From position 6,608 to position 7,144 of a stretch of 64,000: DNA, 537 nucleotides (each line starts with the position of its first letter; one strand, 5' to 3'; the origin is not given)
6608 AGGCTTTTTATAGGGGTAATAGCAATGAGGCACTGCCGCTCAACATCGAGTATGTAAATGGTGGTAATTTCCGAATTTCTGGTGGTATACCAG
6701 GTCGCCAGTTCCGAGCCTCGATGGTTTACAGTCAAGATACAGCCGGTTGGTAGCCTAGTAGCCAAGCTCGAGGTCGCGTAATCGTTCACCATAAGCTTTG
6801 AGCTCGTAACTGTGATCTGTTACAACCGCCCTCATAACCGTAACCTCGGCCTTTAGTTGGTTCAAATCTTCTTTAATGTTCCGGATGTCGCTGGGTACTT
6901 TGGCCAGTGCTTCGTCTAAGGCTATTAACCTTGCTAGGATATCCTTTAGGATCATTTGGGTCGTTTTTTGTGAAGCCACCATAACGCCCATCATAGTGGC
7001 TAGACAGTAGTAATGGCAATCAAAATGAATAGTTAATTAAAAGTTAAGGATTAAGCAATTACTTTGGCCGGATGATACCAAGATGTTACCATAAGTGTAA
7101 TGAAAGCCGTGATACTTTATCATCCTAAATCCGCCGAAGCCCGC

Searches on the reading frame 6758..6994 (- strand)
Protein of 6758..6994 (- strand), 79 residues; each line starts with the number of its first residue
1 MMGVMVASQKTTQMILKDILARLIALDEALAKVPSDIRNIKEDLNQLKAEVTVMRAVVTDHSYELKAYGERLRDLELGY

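Call 7: search_protein_families(library=pfam, proteins=[window:6758-6994:-], max_evalue=10)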
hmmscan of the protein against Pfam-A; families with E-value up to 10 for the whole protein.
window:6758-6994:- (79 aa): 10 families
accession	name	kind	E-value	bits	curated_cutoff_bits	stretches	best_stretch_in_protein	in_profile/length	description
PF16331.10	TolA_bind_tri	-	0.00045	20.7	30.1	1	21-75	4-58/76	TolA binding protein trimerisation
PF16752.10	TBCC_N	-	0.0015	19.3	27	1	8-70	27-90/115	Tubulin-specific chaperone C N-terminal domain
PF19220.6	Rod_CreS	-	0.0034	16.9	100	1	20-76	103-159/359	Crescentin, rod domain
PF10779.14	XhlA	-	0.0036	17.9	34.7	1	17-52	14-49/67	Haemolysin XhlA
PF08614.16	ATG16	-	0.011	16.4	33.7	1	21-73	102-154/200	Autophagy protein 16 (ATG16)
PF25450.1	Rab11-FIP3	-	0.012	16.4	31.9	1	10-75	50-115/125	Rab11-FIP3-like domain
PF18052.6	Rx_N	-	0.041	14.4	27.7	1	26-61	9-44/93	Rx N-terminal domain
PF04849.18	HAP1_N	-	0.073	12.7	33.9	1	12-72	199-259/307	HAP1 N-terminal conserved region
PF15908.10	HMMR_C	-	0.15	12.7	28.6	1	16-73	70-126/157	Hyaluronan mediated motility receptor C-terminal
PF09969.14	DUF2203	-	0.17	13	24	1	15-77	14-81/122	Uncharacterized conserved protein (DUF2203)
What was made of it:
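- On Haemolysin XhlA (PF10779) / holin-like: It scores 17.9 bits against 34.7 for the 6755 ORF (call 7).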

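Call 8: search_protein_families(library=ncbifam, proteins=[window:6758-6994:-], max_evalue=10)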
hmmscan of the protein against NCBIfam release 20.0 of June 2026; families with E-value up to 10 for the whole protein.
window:6758-6994:- (79 aa): 5 families
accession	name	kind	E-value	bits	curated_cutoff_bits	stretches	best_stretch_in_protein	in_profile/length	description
NF010247.0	PRK13694.1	subfamily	0.017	14.8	94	1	7-58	5-56/83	hypothetical protein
NF053525.1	thylo_ssr2422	subfamily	0.023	15.1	38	1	9-52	4-47/77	ssr2422 family thylakoid membrane protein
TIGR02169.1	SMC_prok_A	equivalog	0.035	11.8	729.4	1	12-75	426-489/1165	chromosome segregation protein SMC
NF049847.1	FtsL_COG5462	equivalog_domain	0.061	13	50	1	25-54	27-56/85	cell division protein FtsL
NF038218.1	IcmG_DotF_IVB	equivalog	0.076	12.7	200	1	21-71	138-188/266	type IVB secretion system protein IcmG/DotF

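Call 9: search_protein_families(library=phrogs, proteins=[window:6758-6994:-], max_evalue=1)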
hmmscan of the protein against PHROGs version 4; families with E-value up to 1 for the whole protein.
window:6758-6994:- (79 aa): 9 families
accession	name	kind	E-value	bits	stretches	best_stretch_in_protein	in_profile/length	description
phrog_20215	-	unknown function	0.0052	18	1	36-78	8-50/100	-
phrog_27672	-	unknown function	0.0053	17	1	15-60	301-346/394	-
phrog_4619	-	unknown function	0.021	14.8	1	11-71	80-140/556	-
phrog_19043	-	unknown function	0.1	14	1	7-60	28-77/99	-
phrog_20763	-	unknown function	0.12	12.6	1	15-63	240-289/292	-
phrog_9319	-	unknown function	0.18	13.2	0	45-75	8-38/68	-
phrog_27363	-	unknown function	0.2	12.3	1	17-63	128-175/221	-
phrog_5225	-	unknown function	0.22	12.9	1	33-76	26-63/92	-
phrog_4366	-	head and packaging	0.23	12.9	1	34-69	53-88/91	head fiber protein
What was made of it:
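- The 43595 ORF hits phage PHROGs of unknown function (call 9).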

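Call 69: search_protein_families(library=padloc, proteins=[window:6758-6994:-], max_evalue=0.1)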
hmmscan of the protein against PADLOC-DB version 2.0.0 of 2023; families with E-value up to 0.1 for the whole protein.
window:6758-6994:- (79 aa): 3 families
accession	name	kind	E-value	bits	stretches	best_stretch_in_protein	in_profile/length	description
PDLC00536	JetA2|JetA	-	0.0071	12.9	1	13-54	135-176/518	DUF2397 domain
PDLC02748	PbeC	-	0.016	11.7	1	25-72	450-497/671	PbeC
PDLC02750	PbeC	-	0.017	11.7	1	9-67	351-409/629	PbeC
